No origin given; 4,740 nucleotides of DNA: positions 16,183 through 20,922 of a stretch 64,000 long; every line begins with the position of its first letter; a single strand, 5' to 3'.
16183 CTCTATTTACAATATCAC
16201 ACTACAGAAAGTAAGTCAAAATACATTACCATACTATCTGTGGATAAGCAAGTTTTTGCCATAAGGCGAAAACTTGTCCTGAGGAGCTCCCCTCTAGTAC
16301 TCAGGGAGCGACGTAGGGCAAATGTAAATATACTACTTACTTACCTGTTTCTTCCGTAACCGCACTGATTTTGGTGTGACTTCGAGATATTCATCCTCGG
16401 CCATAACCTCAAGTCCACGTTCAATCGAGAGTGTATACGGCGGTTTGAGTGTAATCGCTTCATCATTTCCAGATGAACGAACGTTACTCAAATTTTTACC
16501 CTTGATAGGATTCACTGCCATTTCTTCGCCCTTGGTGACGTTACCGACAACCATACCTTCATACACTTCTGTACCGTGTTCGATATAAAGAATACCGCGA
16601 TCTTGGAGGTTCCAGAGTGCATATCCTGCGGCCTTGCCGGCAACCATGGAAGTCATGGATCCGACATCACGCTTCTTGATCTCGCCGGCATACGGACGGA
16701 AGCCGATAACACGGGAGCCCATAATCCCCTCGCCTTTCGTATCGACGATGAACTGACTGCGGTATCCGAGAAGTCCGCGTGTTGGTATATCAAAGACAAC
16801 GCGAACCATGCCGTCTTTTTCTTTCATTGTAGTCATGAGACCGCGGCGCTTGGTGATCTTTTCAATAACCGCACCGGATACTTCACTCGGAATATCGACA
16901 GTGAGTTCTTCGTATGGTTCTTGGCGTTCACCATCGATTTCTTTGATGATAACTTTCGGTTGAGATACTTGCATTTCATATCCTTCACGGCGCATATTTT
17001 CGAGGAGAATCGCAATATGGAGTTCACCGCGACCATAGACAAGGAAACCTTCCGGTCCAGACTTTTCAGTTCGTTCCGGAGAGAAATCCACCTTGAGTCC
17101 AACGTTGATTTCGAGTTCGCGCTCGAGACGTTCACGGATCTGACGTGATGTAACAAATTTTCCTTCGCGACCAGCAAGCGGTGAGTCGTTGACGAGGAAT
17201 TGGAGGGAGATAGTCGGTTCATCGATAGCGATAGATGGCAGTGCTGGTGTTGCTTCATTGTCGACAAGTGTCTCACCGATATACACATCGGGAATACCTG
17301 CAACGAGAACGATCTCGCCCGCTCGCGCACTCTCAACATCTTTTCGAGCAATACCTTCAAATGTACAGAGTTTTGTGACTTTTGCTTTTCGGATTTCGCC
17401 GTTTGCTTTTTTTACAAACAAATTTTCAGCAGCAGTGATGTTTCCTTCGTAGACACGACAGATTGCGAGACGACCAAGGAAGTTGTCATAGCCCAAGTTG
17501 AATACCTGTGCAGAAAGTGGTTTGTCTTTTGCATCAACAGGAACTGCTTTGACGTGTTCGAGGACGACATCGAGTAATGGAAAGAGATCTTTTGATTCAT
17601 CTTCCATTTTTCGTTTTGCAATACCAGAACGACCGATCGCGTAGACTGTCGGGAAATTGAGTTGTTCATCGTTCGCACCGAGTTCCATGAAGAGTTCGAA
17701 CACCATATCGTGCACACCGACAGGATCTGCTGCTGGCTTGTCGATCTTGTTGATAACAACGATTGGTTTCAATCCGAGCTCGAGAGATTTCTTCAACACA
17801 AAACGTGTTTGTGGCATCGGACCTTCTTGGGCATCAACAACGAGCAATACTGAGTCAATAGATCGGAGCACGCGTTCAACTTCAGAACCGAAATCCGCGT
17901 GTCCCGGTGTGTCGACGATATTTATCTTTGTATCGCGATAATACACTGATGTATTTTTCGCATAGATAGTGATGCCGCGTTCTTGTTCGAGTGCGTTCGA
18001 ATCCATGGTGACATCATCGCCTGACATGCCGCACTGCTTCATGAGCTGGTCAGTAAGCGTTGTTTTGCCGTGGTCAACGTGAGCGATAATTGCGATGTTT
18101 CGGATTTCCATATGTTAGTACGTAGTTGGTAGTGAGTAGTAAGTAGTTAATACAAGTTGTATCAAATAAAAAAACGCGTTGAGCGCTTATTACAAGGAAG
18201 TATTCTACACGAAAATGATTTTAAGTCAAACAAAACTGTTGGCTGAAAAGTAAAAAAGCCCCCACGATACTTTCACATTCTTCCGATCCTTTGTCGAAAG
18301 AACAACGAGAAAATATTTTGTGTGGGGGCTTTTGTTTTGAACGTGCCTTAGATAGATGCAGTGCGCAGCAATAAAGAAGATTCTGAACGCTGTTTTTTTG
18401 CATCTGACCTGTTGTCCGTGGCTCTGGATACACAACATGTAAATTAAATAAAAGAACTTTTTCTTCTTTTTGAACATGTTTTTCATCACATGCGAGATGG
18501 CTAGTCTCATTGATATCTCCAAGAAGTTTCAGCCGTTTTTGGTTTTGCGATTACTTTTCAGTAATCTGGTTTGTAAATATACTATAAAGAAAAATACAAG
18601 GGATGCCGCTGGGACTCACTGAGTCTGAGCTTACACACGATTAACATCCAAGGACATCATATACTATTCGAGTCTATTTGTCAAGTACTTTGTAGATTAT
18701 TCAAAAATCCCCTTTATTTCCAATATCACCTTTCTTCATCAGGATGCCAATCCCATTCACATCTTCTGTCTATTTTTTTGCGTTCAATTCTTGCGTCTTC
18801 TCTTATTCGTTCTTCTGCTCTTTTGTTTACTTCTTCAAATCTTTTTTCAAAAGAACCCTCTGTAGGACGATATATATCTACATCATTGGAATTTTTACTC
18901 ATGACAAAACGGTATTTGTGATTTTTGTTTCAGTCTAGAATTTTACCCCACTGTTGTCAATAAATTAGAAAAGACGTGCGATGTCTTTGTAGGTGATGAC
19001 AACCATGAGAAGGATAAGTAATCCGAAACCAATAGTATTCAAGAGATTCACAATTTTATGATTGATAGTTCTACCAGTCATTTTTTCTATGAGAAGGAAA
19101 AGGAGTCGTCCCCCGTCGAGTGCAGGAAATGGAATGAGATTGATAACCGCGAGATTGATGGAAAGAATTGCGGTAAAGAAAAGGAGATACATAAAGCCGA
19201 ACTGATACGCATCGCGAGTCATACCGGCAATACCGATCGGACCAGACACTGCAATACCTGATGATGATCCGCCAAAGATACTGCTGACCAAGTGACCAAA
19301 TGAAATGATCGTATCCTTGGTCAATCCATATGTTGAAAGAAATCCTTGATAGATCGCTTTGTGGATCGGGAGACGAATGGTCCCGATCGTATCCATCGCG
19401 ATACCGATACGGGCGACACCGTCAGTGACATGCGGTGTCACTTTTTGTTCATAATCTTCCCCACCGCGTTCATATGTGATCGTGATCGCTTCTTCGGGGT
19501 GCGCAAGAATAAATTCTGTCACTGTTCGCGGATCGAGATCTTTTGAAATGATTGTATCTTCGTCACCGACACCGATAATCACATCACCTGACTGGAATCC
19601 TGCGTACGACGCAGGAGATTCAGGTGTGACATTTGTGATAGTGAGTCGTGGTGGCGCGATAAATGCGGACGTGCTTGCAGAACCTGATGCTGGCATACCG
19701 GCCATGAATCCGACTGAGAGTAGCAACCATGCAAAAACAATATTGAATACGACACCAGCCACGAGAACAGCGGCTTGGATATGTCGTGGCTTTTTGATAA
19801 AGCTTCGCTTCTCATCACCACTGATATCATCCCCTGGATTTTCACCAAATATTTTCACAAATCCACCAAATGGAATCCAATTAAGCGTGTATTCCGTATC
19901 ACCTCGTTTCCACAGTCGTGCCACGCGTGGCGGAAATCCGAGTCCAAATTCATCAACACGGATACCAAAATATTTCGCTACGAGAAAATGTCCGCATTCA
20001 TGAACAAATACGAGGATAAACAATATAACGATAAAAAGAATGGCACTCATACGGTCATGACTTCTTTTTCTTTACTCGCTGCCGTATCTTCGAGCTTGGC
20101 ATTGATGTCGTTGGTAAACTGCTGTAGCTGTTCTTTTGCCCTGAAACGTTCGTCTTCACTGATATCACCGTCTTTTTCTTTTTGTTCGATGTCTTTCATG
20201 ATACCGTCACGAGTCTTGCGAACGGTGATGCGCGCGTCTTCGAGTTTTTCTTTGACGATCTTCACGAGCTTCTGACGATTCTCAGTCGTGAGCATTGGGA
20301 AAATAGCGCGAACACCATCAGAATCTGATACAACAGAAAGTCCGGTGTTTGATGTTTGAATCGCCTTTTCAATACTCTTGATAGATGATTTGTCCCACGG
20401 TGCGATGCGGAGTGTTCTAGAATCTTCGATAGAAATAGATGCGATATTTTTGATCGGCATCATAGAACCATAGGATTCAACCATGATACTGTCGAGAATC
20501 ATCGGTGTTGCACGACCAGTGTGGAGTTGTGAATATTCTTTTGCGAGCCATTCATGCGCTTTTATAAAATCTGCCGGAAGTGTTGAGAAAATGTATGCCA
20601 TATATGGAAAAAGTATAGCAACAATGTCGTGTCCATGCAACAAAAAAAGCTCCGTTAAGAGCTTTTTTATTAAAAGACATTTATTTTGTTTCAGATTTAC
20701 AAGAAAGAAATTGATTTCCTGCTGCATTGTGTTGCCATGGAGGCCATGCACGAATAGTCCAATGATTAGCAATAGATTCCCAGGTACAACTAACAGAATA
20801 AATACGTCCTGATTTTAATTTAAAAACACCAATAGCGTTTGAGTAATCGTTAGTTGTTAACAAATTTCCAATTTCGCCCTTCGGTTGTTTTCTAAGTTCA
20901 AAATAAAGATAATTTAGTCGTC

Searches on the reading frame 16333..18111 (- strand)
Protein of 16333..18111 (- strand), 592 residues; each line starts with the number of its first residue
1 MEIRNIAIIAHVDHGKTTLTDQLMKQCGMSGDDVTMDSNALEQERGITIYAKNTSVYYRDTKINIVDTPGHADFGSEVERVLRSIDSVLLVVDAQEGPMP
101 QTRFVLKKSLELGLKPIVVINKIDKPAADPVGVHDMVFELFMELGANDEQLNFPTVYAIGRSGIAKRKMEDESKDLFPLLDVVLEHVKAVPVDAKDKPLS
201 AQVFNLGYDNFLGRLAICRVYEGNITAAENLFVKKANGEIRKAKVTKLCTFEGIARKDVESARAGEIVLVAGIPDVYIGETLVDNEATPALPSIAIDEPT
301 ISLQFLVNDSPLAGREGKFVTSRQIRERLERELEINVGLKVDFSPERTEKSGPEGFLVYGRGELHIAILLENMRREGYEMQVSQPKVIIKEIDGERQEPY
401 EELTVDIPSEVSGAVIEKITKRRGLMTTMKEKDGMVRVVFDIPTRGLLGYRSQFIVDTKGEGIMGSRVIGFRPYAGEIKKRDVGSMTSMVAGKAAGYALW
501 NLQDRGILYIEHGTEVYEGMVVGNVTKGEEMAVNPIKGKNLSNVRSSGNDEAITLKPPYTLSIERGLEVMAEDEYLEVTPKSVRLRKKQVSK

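Call 72: search_protein_families(library=pfam, proteins=[window:16333-18111:-], max_evalue=0.0001)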
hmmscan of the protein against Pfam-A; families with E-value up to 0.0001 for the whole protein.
window:16333-18111:- (592 aa): 6 families
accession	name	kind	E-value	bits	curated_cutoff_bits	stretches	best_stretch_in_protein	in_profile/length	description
PF00009.33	GTP_EFTU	-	2.6e-52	177.6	26.5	1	2-187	2-186/188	Elongation factor Tu GTP binding domain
PF21018.2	BipA_C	-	1.4e-38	131.4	23.8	1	484-591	2-109/110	TypA/BipA C-terminal domain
PF00679.30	EFG_C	-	8.4e-21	74.2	27.9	1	397-480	3-87/89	Elongation factor G C-terminus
PF22042.2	EF-G_D2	-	7.1e-09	36.1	27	1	198-284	1-83/84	Elongation factor G domain 2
PF03144.31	GTP_EFTU_D2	-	1.7e-07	32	30.3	1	213-282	1-72/73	Elongation factor Tu domain 2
PF01926.29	MMR_HSR1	-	2.1e-07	31.5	21.9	1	6-122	2-113/113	50S ribosome-binding GTPase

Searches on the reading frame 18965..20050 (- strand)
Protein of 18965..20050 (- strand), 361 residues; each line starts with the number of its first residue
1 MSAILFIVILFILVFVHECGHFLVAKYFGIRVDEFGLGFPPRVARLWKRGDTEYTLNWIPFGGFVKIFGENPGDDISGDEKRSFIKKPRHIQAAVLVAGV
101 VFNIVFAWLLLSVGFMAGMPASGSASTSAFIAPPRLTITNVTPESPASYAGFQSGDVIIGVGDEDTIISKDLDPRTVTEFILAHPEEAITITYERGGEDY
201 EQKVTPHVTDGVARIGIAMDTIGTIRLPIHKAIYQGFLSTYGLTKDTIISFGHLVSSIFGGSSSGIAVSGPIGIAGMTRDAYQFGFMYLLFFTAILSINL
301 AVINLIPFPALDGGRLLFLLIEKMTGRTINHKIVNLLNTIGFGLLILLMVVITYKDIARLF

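Call 72: search_protein_families(library=pfam, proteins=[window:18965-20050:-], max_evalue=0.0001)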
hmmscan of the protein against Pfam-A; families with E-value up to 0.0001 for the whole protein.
window:18965-20050:- (361 aa): 3 families
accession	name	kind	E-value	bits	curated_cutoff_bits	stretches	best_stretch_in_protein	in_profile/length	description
PF02163.28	Peptidase_M50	-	9e-54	182.6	27.2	1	6-348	2-221/221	Peptidase family M50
PF17820.7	PDZ_6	-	6.1e-08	32.7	27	1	137-195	1-54/54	PDZ domain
PF13180.12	PDZ_2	-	1.2e-06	29.2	27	1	135-204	13-78/80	PDZ domain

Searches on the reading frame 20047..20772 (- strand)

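Call 72: search_protein_families(library=pfam, proteins=[window:20047-20772:-], max_evalue=0.0001)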
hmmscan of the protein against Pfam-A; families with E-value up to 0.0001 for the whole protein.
window:20047-20772:- (241 aa): 1 family
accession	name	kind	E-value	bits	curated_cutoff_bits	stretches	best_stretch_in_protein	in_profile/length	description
PF01765.24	RRF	-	2e-50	171.3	29.7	1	77-239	2-164/164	Ribosome recycling factor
